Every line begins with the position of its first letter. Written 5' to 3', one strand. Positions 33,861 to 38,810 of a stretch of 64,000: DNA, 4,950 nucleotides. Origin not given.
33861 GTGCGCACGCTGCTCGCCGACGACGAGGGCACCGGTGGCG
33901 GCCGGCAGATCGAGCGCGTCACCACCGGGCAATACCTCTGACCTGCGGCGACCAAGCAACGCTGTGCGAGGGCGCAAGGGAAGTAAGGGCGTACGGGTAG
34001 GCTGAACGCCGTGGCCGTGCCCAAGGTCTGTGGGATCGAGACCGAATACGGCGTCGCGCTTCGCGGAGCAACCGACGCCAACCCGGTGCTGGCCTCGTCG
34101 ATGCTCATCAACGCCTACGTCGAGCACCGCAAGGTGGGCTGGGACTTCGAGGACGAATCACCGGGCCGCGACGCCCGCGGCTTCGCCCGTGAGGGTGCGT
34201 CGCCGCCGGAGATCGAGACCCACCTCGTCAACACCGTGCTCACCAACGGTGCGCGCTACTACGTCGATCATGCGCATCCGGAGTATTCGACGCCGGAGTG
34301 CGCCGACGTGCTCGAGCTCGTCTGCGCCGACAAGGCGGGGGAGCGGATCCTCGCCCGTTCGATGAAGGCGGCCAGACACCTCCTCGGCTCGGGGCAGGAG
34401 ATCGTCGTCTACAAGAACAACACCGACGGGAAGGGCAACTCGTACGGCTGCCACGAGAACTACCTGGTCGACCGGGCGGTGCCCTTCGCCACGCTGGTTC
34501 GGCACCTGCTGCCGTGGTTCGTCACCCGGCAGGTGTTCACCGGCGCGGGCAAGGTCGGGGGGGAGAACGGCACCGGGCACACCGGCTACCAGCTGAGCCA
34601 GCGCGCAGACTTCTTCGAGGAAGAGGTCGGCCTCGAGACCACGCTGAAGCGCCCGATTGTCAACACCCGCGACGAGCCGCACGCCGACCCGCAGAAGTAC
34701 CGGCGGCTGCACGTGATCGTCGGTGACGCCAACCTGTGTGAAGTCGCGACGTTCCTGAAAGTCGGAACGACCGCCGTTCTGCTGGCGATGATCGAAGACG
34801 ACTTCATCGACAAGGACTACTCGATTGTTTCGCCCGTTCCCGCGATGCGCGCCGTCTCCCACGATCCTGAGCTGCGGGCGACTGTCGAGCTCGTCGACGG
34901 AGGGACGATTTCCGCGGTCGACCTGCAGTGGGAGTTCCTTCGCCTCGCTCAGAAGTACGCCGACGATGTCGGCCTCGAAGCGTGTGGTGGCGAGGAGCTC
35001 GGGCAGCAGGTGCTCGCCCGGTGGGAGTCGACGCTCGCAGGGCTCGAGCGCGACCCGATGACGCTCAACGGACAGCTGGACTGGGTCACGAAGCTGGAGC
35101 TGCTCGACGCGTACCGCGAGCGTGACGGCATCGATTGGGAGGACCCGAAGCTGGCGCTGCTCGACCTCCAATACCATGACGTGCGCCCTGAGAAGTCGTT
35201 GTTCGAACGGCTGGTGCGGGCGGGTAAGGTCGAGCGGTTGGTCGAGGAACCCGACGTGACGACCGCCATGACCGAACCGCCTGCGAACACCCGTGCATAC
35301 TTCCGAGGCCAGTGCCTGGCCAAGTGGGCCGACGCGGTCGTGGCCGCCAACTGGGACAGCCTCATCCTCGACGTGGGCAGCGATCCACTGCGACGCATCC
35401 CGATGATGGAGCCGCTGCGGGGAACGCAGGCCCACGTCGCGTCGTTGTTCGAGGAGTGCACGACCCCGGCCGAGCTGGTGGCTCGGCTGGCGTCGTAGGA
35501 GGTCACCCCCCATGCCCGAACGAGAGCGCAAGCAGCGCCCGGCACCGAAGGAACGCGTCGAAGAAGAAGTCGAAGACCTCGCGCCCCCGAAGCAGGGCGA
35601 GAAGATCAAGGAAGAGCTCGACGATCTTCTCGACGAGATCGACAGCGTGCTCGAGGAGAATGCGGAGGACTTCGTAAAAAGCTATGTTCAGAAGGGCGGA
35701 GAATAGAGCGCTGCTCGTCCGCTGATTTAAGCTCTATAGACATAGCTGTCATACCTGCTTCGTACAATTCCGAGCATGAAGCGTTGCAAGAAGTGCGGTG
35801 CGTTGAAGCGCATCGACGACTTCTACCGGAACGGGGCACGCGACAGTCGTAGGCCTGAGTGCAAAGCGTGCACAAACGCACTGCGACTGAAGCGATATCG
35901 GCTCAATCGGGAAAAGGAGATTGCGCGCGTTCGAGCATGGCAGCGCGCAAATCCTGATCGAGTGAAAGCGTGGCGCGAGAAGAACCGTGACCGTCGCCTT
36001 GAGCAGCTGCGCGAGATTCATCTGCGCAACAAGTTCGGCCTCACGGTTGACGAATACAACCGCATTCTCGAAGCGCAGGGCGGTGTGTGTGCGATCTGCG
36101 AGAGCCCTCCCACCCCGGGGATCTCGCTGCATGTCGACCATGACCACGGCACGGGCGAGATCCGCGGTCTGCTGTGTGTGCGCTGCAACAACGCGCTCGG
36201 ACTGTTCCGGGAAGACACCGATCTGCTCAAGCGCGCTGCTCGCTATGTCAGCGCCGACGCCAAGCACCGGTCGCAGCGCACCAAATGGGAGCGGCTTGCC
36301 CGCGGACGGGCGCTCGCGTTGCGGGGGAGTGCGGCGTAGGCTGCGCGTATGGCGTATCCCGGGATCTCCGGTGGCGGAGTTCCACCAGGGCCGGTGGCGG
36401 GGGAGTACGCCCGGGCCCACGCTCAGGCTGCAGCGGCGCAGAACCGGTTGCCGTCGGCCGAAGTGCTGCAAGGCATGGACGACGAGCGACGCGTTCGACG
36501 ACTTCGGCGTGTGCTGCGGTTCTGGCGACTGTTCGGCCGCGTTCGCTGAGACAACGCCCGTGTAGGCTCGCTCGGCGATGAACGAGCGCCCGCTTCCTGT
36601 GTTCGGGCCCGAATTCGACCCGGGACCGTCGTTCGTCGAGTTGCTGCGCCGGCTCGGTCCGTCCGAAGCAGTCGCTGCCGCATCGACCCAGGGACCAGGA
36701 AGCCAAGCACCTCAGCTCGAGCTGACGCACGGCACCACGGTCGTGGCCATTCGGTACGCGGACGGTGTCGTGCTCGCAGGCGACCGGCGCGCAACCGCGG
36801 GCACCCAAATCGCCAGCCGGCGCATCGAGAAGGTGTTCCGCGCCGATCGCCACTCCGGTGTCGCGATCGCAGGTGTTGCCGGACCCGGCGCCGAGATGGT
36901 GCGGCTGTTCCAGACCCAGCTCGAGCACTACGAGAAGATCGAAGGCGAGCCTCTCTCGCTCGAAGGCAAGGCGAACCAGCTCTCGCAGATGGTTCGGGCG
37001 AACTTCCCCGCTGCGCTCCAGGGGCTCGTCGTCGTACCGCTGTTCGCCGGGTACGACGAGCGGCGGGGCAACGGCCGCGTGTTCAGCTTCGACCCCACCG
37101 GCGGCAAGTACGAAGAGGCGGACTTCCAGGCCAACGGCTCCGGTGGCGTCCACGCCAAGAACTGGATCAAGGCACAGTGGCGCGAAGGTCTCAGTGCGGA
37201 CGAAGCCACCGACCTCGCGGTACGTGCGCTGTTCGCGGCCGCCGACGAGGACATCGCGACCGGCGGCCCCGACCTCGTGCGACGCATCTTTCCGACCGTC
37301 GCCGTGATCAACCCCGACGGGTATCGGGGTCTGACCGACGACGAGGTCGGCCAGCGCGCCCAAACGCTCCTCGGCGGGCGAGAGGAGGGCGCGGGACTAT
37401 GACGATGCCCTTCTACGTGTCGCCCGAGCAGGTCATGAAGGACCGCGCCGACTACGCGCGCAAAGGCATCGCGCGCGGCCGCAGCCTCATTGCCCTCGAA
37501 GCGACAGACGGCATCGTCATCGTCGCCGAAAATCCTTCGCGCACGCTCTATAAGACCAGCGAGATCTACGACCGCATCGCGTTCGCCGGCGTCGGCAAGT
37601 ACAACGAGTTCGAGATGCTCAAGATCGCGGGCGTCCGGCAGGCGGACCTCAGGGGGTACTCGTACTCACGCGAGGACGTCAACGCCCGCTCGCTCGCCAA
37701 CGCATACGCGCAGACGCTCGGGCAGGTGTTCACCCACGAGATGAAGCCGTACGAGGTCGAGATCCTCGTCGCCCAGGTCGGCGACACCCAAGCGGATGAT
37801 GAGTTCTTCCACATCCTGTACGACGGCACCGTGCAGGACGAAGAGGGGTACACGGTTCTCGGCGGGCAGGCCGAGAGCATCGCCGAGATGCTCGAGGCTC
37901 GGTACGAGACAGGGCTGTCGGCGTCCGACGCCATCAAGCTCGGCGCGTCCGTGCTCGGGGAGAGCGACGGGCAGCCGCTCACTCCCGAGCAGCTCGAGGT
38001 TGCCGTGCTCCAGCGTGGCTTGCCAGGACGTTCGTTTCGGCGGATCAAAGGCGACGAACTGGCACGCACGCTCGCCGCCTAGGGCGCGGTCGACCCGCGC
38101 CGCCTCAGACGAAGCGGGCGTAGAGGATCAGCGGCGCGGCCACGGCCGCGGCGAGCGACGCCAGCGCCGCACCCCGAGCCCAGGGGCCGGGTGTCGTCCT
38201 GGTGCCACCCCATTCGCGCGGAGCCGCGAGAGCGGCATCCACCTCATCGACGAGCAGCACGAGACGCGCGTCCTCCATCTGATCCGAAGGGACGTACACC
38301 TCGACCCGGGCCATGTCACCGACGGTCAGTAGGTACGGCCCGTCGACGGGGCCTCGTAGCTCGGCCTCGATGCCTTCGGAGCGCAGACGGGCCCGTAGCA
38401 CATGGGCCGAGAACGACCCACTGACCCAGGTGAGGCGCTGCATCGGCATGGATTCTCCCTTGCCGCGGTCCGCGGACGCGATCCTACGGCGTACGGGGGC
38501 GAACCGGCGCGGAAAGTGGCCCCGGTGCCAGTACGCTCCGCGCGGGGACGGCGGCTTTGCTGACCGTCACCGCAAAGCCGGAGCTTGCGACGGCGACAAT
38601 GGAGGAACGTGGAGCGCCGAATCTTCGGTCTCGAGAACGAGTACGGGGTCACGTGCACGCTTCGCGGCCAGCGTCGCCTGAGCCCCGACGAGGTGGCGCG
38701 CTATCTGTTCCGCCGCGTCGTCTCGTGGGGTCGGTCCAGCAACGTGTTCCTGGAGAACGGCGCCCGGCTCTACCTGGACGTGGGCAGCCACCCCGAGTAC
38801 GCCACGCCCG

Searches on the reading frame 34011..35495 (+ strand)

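Call 14: search_protein_families(library=pfam, proteins=[window:34011-35495:+])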
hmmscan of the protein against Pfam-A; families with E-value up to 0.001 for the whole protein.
window:34011-35495:+ (495 aa): 1 family
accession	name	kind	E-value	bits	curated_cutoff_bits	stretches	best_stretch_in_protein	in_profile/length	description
PF03136.20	Pup_ligase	-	9e-178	592.2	25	1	5-451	1-440/441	Pup-ligase protein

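Call 15: search_protein_families(library=ncbifam, proteins=[window:34011-35495:+])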
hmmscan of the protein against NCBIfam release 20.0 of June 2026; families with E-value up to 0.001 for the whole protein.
window:34011-35495:+ (495 aa): 2 families
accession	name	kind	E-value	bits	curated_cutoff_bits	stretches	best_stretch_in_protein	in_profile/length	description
TIGR03688.1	depupylase_Dop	equivalog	5.6e-182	605.8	492.3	1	5-482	2-484/485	depupylase/deamidase Dop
TIGR03686.1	pupylate_PafA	equivalog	6e-124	414.2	551.3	1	73-481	42-455/457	Pup--protein ligase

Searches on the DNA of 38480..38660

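Call 35: search_rna_families(source=window, start=38480, end=38660, threshold=evalue, max_evalue=10, show_alignments=2)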
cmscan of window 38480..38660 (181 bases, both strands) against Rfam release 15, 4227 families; matches with E-value up to 10: 7.
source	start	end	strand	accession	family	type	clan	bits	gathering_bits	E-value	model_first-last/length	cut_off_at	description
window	38502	38547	+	RF01008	mir-636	Gene; miRNA;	-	15.9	99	7.2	1-96/96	no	mir-636 microRNA precursor family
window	38504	38576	-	RF02949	Cupriavidus-1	Gene; sRNA;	-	14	45.5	7.2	1-78/78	no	Cupriavidus-1 RNA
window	38555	38641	-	RF00993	mir-1473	Gene; miRNA;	-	12.3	95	8.4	1-80/80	no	mir-1473 microRNA precursor family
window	38526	38593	+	RF01297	sR40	Gene; snRNA; snoRNA; CD-box;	-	10.5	50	8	1-61/61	no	Small nucleolar RNA sR40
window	38481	38514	+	RF01986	ZEB2_AS1_3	Gene; lncRNA;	-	9.5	55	6.3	66-100/100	no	ZEB2 antisense RNA 1 conserved region 3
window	38630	38660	+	RF01123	sR35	Gene; snRNA; snoRNA; CD-box;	-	8.8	60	7.1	1-31/57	3'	Small nucleolar RNA sR35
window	38491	38524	+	RF01497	ALIL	Cis-reg;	-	7.9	50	6.5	75-117/117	no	ALIL pseudoknot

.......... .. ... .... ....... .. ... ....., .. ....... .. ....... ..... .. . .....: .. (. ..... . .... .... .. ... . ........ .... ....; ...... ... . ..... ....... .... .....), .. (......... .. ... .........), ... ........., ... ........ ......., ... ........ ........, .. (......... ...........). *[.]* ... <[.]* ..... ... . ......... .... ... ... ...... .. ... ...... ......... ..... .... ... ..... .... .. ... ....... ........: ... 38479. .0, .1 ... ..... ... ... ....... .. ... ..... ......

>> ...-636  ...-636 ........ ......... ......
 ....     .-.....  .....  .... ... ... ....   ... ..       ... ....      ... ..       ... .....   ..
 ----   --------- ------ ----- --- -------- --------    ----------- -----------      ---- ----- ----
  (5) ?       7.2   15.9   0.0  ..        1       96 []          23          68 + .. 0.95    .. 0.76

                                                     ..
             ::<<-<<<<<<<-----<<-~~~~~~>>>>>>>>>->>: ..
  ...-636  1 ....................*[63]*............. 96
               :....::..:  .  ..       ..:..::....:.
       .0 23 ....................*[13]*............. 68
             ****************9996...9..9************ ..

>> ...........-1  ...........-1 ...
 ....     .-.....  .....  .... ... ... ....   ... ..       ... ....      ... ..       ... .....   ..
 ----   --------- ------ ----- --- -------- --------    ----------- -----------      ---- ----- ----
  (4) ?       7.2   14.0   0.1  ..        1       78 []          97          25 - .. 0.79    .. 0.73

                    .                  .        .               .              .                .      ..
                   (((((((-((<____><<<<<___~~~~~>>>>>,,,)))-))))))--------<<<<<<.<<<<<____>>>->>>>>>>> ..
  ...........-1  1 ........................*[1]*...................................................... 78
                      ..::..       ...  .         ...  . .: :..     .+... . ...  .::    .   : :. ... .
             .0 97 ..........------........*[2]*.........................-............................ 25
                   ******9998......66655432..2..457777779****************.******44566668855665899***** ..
